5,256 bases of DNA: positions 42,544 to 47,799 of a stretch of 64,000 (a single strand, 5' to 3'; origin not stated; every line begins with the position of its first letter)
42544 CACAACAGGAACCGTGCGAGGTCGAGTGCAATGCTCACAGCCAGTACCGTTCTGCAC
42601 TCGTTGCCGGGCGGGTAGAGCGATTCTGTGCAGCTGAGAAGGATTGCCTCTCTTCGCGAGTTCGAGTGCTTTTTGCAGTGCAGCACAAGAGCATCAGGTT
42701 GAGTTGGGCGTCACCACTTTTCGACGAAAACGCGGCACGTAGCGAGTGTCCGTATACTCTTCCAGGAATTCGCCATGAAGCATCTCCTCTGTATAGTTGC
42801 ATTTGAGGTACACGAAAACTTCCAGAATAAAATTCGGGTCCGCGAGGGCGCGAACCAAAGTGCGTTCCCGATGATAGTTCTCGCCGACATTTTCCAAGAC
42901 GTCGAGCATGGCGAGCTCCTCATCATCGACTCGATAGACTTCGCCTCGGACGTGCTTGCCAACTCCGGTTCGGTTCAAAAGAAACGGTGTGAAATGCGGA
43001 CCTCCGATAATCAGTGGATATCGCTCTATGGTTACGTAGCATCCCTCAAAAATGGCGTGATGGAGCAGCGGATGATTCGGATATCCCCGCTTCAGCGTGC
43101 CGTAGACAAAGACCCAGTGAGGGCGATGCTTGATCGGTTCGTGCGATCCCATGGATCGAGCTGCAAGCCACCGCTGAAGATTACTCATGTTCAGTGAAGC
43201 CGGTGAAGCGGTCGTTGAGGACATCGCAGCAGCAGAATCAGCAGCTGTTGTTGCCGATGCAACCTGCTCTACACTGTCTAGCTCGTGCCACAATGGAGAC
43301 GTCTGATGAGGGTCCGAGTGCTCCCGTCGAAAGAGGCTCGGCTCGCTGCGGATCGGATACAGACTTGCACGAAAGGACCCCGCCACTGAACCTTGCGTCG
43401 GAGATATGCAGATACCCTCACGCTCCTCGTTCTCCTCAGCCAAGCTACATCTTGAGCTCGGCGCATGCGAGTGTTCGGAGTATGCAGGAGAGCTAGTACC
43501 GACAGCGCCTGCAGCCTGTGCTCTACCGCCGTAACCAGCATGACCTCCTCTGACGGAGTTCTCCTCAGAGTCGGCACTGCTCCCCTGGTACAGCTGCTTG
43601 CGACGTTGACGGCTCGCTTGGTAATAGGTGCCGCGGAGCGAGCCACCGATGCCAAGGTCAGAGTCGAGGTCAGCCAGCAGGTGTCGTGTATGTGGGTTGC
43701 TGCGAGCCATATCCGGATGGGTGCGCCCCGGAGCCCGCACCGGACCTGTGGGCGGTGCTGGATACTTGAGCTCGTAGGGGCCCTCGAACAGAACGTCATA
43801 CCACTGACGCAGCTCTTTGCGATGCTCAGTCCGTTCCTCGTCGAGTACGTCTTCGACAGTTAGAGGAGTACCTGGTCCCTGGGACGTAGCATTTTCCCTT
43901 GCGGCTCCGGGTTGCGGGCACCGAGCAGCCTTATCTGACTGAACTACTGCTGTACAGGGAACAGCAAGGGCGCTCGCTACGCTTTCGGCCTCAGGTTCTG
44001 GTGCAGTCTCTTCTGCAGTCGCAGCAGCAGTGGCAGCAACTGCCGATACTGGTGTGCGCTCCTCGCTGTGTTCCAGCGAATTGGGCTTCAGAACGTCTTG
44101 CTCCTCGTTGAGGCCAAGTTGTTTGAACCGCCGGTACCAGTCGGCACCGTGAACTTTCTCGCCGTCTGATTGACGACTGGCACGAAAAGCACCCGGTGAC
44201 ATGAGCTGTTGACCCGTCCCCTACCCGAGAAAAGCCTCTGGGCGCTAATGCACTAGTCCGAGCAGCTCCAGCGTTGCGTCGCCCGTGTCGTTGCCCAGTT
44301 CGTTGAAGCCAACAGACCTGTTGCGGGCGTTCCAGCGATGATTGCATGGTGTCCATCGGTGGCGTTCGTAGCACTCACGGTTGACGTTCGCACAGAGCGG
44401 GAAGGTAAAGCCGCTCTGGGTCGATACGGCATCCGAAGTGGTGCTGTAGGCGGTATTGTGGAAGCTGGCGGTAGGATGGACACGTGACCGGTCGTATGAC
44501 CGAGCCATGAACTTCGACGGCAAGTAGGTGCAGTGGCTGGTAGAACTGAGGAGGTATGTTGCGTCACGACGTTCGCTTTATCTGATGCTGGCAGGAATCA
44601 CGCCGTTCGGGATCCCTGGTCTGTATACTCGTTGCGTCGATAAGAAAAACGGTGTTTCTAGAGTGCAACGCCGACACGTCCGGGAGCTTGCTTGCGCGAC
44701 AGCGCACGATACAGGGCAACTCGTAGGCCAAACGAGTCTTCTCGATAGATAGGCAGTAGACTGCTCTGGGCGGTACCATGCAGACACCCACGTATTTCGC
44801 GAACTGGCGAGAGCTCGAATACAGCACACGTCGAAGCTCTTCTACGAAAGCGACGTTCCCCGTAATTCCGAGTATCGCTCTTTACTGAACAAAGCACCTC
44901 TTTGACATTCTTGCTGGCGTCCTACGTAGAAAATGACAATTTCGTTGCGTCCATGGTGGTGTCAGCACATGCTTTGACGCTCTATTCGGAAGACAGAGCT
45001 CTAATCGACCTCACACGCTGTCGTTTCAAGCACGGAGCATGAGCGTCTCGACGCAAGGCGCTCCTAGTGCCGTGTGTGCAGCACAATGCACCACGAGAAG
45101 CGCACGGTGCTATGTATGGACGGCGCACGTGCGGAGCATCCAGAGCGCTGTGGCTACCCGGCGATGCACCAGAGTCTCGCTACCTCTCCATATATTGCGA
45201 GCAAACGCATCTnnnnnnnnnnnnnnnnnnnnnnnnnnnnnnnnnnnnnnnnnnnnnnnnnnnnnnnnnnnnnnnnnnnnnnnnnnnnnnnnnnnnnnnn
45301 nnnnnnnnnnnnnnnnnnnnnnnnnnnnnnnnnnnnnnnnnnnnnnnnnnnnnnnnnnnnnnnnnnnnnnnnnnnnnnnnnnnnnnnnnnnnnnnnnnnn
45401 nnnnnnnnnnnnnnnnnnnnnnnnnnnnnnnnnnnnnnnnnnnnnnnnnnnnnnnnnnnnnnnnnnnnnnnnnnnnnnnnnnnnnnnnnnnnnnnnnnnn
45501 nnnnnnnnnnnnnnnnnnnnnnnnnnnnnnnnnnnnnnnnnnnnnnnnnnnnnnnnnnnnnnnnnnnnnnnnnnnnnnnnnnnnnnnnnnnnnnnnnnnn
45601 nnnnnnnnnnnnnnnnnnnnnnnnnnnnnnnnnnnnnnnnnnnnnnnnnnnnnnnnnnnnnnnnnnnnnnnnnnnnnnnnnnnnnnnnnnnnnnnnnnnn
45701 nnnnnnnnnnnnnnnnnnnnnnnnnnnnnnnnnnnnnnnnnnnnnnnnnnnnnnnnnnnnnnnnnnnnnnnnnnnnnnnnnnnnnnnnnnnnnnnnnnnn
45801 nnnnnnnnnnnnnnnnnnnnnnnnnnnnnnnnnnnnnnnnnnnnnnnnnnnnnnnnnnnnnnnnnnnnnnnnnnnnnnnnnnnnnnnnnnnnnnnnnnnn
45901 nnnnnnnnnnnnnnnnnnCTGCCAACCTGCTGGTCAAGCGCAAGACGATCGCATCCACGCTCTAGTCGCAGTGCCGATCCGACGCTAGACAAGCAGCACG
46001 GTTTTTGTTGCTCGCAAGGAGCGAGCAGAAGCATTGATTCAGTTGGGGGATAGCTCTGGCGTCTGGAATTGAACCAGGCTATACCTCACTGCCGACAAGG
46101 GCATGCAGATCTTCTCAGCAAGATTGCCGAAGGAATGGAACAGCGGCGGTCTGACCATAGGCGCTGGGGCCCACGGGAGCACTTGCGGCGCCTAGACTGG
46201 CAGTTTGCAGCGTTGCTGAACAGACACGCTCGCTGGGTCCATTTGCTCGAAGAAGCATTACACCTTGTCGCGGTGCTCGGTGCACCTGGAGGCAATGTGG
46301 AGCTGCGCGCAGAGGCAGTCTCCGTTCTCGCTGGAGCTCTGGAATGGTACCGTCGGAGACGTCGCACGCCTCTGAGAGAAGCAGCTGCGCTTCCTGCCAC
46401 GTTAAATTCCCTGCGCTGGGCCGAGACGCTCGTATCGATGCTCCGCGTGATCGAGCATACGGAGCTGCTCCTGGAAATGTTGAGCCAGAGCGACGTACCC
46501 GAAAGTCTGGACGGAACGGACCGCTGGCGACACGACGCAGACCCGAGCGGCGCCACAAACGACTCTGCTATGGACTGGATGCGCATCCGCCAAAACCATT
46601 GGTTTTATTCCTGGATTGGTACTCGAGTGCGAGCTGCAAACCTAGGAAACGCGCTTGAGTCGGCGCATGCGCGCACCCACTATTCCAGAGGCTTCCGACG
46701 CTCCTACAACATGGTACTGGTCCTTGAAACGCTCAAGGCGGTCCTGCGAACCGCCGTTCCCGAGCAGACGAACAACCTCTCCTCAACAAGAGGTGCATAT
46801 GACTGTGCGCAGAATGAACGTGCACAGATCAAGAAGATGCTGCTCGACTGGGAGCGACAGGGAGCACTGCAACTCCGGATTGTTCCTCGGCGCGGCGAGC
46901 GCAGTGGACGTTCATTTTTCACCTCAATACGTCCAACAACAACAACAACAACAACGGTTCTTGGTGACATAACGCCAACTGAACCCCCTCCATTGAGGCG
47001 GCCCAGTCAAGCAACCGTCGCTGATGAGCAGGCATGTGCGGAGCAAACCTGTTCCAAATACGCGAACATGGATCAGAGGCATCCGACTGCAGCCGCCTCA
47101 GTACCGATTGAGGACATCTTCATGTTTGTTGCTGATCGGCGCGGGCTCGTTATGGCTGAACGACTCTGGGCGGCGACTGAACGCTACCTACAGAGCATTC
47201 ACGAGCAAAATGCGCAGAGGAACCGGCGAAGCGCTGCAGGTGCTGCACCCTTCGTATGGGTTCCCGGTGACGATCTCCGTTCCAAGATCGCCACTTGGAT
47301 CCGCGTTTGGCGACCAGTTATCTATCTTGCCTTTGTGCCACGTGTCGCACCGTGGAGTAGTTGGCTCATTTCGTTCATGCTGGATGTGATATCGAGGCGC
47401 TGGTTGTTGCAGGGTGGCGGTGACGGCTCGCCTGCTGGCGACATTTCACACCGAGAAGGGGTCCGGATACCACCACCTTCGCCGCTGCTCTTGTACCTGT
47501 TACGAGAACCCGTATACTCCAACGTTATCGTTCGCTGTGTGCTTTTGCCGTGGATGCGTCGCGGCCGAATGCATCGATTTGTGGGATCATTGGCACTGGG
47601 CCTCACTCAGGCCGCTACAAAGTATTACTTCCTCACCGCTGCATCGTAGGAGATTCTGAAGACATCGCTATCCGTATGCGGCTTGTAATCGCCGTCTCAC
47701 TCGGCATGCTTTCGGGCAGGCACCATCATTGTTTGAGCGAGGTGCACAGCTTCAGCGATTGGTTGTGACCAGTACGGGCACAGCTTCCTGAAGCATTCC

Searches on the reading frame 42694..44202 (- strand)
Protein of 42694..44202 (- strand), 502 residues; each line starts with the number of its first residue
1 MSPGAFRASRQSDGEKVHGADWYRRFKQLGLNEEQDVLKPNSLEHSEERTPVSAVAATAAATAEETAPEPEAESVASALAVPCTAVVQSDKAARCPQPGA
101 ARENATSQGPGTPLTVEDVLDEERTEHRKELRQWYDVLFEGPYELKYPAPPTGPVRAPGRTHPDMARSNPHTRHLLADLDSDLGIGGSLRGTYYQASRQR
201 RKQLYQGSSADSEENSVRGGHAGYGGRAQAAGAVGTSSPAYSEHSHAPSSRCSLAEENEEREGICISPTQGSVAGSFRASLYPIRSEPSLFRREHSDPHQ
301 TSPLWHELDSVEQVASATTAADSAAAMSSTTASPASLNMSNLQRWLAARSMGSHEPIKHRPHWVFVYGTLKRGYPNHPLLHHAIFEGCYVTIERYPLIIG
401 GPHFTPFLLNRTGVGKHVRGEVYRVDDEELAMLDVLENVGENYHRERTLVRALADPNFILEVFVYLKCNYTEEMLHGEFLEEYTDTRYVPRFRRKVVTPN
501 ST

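Call 10: search_protein_families(library=pfam, proteins=[window:42694-44202:-])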
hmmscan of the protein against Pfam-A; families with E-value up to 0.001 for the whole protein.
window:42694-44202:- (502 aa): 1 family
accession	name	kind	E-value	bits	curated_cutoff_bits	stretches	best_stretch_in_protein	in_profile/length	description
PF06094.17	GGACT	-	3.1e-20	73.4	22.8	1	364-469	1-104/120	Gamma-glutamyl cyclotransferase, AIG2-like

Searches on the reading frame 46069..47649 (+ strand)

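Call 10: search_protein_families(library=pfam, proteins=[window:46069-47649:+])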
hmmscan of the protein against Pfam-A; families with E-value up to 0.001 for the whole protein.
window:46069-47649:+ (526 aa): 1 family
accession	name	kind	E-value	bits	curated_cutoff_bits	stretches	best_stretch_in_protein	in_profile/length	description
PF08610.15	Pex16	-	1.5e-10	41.4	25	1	210-486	108-313/347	Peroxisomal membrane protein (Pex16)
